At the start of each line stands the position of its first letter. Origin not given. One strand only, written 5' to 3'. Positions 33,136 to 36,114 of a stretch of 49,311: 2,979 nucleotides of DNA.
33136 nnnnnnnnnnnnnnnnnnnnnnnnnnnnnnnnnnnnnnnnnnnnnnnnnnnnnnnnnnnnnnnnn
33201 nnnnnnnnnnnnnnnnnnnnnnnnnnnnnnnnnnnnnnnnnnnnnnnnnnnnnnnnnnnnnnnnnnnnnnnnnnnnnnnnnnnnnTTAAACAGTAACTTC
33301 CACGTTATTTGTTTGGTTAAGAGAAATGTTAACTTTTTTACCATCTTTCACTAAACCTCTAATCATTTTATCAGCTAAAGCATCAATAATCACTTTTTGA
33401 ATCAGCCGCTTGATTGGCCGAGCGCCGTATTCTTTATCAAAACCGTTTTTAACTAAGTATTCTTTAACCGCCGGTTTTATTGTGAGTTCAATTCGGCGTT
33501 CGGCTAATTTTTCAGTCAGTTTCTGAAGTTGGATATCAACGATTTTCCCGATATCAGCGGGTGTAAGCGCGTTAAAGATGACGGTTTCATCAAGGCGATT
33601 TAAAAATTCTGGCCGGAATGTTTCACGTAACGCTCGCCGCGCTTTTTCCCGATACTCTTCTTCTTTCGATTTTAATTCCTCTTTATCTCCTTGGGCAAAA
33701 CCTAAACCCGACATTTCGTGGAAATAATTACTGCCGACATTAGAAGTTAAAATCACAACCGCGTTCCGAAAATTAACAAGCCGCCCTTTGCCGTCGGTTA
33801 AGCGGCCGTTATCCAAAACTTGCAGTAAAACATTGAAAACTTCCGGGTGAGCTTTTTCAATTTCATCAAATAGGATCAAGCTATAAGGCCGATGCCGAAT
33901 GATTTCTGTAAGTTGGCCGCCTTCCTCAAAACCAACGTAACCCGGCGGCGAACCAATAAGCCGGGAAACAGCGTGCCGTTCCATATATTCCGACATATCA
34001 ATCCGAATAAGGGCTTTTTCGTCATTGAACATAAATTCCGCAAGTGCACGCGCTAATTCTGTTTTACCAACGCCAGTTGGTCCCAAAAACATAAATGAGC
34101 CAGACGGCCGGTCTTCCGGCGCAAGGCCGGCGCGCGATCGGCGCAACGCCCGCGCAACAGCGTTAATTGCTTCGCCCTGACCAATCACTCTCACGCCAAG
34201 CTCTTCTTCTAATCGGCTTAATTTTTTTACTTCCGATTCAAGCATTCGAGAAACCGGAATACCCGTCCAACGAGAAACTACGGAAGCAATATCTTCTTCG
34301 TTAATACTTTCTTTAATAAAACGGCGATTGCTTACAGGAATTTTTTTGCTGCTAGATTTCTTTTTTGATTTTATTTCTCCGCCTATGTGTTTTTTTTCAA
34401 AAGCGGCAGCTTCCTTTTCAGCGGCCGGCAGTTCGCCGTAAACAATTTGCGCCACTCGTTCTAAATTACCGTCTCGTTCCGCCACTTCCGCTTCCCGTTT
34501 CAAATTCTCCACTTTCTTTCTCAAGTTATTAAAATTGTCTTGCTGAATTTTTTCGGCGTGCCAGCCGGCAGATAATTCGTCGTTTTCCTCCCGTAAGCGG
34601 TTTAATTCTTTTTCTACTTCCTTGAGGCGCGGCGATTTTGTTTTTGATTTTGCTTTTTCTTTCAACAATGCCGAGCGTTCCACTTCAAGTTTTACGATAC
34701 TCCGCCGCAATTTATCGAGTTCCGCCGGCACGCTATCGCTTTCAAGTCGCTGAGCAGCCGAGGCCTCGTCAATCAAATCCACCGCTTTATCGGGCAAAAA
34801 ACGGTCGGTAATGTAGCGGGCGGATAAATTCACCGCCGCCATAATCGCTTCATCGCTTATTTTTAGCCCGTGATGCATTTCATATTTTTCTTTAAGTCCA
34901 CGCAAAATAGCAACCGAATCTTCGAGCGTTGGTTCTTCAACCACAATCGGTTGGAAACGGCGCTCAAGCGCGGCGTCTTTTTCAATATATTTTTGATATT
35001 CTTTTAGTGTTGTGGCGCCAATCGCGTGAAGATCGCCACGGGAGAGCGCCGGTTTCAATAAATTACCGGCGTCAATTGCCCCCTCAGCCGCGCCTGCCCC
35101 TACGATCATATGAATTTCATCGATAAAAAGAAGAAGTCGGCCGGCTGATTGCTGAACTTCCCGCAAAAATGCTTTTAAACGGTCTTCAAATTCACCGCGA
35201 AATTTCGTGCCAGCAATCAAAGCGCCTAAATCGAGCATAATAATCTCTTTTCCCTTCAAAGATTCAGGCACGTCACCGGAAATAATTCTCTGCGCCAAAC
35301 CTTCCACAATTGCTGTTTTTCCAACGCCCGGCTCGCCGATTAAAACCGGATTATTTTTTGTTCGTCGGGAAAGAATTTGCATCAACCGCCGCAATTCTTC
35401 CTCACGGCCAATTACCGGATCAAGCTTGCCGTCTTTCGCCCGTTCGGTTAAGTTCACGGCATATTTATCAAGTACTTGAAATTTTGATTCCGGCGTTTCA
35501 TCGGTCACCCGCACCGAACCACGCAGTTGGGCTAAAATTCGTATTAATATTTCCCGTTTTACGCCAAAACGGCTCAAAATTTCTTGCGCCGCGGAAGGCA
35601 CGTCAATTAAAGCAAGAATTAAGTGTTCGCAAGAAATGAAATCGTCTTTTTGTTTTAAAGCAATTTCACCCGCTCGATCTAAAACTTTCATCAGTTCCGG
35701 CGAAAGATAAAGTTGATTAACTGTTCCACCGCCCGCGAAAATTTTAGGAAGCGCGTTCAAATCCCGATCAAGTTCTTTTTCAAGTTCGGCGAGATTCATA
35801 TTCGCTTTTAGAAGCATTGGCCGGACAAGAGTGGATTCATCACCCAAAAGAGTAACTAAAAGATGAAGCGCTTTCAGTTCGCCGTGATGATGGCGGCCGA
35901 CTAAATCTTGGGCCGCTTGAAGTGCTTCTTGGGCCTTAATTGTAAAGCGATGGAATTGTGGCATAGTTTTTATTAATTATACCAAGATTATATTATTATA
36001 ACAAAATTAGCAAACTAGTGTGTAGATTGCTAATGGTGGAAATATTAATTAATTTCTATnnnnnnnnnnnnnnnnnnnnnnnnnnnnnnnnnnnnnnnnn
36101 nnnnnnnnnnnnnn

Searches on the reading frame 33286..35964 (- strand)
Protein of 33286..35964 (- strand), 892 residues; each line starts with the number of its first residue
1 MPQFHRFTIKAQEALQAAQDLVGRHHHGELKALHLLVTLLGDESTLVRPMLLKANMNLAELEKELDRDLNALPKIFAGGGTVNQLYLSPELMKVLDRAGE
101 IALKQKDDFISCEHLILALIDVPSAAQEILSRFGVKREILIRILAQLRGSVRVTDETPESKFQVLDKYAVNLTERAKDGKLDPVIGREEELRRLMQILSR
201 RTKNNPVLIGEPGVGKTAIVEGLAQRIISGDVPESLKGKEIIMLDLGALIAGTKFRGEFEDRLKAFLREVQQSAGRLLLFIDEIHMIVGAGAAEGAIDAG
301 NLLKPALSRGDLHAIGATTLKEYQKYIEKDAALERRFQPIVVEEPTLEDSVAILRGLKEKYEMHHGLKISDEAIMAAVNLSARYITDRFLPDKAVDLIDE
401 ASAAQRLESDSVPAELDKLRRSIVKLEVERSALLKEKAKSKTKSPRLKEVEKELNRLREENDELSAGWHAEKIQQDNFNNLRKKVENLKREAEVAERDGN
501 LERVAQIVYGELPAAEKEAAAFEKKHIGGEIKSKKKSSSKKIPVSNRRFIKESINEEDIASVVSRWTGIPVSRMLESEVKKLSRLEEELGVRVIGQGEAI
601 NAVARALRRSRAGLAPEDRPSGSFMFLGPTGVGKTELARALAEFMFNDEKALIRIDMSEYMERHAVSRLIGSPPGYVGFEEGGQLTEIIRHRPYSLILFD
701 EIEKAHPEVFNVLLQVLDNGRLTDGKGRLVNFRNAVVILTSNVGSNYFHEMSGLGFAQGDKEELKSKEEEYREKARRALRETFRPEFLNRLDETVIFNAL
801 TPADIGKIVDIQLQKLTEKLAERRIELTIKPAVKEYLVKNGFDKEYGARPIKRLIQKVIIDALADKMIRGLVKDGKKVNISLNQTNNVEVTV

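Call 37: search_protein_families(library=pfam, proteins=[window:33286-35964:-])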
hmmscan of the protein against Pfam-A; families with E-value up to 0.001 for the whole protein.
window:33286-35964:- (892 aa): 21 families
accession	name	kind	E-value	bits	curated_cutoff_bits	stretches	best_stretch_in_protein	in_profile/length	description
PF07724.20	AAA_2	-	1.5e-66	224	27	1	619-793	1-165/166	AAA domain (Cdc48 subfamily)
PF17871.7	AAA_lid_9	-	5.4e-33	113.5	22.8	1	347-443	2-98/104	AAA lid domain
PF10431.15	ClpB_D2-small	-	1.4e-26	92.7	21.9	1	800-880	1-81/81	C-terminal, D2-small domain, of ClpB protein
PF00004.35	AAA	-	6.4e-22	78.8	21.2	2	207-320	2-110/131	ATPase family associated with various cellular activities (AAA)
PF07728.20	AAA_5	-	8.2e-17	61.9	22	1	624-745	2-125/139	AAA domain (dynein-related subfamily)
PF13191.12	AAA_16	-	3.7e-14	54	32.6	1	184-229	2-50/167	AAA ATPase domain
PF02861.25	Clp_N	-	3.3e-12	46.8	20.7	1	98-149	1-53/53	Clp amino terminal domain, pathogenicity island component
PF13401.12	AAA_22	-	5e-12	46.7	27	2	201-289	3-97/130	AAA domain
PF00158.32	Sigma54_activat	-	1.3e-08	35.2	20.2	1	623-723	24-123/168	Sigma-54 interaction domain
PF13173.12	AAA_14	-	5.8e-08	33.2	27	0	207-290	6-77/129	AAA domain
PF20720.3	nSTAND3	-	9.4e-07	29.1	27.2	0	192-229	8-43/155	Novel STAND NTPase 3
PF05621.17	TniB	-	1.8e-06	28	22.4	0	189-343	21-185/189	Bacterial TniB protein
PF12775.13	AAA_7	-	4.9e-06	26.6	25.8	0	623-671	35-83/181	P-loop containing dynein motor region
PF01695.23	IstB_IS21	-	1.1e-05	25.5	24.1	0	193-228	82-117/238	IstB-like ATP binding protein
PF01637.24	ATPase_2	-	1.2e-05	25.7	33.2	0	187-226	4-43/225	ATPase domain predominantly from Archaea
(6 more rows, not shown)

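Call 57: find_homologous_proteins(query=window:33286-35964:-, max_evalue=1e-50)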
Query window:33286-35964:- (892 aa): 8000 proteins with E <= 1e-50 among 8000 candidates; the best 120 are listed.
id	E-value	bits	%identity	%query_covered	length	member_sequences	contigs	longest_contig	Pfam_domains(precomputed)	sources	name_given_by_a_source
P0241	0.0e+0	1916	100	100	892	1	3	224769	PF13173.13,PF02861.26,PF00004.36,PF13401.13,PF23569.2,PF17871.8,PF01637.25,PF07728.21,PF13191.13,PF00158.33,PF07724.21,PF12775.14,PF05621.18,PF10431.16,PF20720.4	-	-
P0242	0.0e+0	1578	81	100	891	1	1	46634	PF13173.13,PF02861.26,PF00004.36,PF13401.13,PF23569.2,PF17871.8,PF07728.21,PF13191.13,PF00158.33,PF07724.21,PF12775.14,PF05621.18,PF10431.16,PF20720.4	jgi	jgi:ATP-dependent Clp protease ATP-binding subunit ClpB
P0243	0.0e+0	1515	77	100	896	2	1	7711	PF13173.13,PF02861.26,PF00004.36,PF13401.13,PF23569.2,PF17871.8,PF01637.25,PF07728.21,PF13191.13,PF00158.33,PF07724.21,PF12775.14,PF05621.18,PF10431.16,PF20720.4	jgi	-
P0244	0.0e+0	1502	76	100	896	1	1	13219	PF13173.13,PF02861.26,PF00004.36,PF13401.13,PF23569.2,PF17871.8,PF01637.25,PF07728.21,PF13191.13,PF00158.33,PF07724.21,PF12775.14,PF05621.18,PF10431.16,PF20720.4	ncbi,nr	ncbi:MAG: AAA family ATPase [Patescibacteria group bacterium]|nr:AAA family ATPase [Patescibacteria 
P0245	0.0e+0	1492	75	100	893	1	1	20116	PF13173.13,PF02861.26,PF00004.36,PF13401.13,PF23569.2,PF17871.8,PF01637.25,PF07728.21,PF13191.13,PF00158.33,PF07724.21,PF12775.14,PF05621.18,PF10431.16,PF20720.4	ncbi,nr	ncbi:AAA family ATPase [Candidatus Jorgensenbacteria bacterium]|nr:AAA family ATPase [Candidatus Jor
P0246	0.0e+0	1490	77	100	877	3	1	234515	PF13173.13,PF02861.26,PF00004.36,PF13401.13,PF23569.2,PF17871.8,PF01637.25,PF07728.21,PF13191.13,PF01695.24,PF00158.33,PF07724.21,PF12775.14,PF05621.18,PF10431.16,PF20720.4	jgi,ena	-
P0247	0.0e+0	1485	76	100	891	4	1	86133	PF13173.13,PF02861.26,PF00004.36,PF13401.13,PF23569.2,PF17871.8,PF01637.25,PF07728.21,PF13191.13,PF00158.33,PF07724.21,PF12775.14,PF05621.18,PF10431.16,PF20720.4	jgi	-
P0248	0.0e+0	1470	77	100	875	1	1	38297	PF13173.13,PF02861.26,PF00004.36,PF13401.13,PF23569.2,PF17871.8,PF01637.25,PF07728.21,PF13191.13,PF00158.33,PF07724.21,PF12775.14,PF05621.18,PF10431.16,PF20720.4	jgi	-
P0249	0.0e+0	1465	76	100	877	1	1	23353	PF13173.13,PF02861.26,PF00004.36,PF13401.13,PF23569.2,PF17871.8,PF01637.25,PF07728.21,PF13191.13,PF01695.24,PF00158.33,PF07724.21,PF12775.14,PF05621.18,PF10431.16,PF20720.4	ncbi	-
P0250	0.0e+0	1464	75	100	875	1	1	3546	PF13173.13,PF02861.26,PF00004.36,PF13401.13,PF23569.2,PF17871.8,PF01637.25,PF07728.21,PF13191.13,PF01695.24,PF00158.33,PF07724.21,PF12775.14,PF05621.18,PF10431.16,PF20720.4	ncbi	-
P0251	0.0e+0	1463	76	100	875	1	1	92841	PF13173.13,PF02861.26,PF00004.36,PF13401.13,PF23569.2,PF17871.8,PF01637.25,PF07728.21,PF13191.13,PF00158.33,PF07724.21,PF12775.14,PF05621.18,PF10431.16,PF20720.4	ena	-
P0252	0.0e+0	1460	75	100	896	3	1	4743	PF13173.13,PF02861.26,PF00004.36,PF13401.13,PF23569.2,PF17871.8,PF01637.25,PF07728.21,PF13191.13,PF00158.33,PF07724.21,PF12775.14,PF05621.18,PF10431.16,PF20720.4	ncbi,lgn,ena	-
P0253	0.0e+0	1460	75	100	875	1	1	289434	PF13173.13,PF02861.26,PF00004.36,PF13401.13,PF23569.2,PF17871.8,PF01637.25,PF07728.21,PF13191.13,PF01695.24,PF00158.33,PF07724.21,PF12775.14,PF05621.18,PF10431.16,PF20720.4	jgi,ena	-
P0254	0.0e+0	1457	76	100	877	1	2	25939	PF13173.13,PF02861.26,PF00004.36,PF13401.13,PF23569.2,PF17871.8,PF01637.25,PF07728.21,PF13191.13,PF00158.33,PF07724.21,PF12775.14,PF10431.16,PF20720.4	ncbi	-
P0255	0.0e+0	1454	75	100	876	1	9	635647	PF13173.13,PF02861.26,PF00004.36,PF13401.13,PF23569.2,PF17871.8,PF01637.25,PF07728.21,PF13191.13,PF01695.24,PF00158.33,PF07724.21,PF12775.14,PF05621.18,PF10431.16,PF20720.4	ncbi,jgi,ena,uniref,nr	ncbi:MAG: ATP-dependent chaperone ClpB [Candidatus Jorgensenbacteria bacterium GW2011_GWA1_48_11]|un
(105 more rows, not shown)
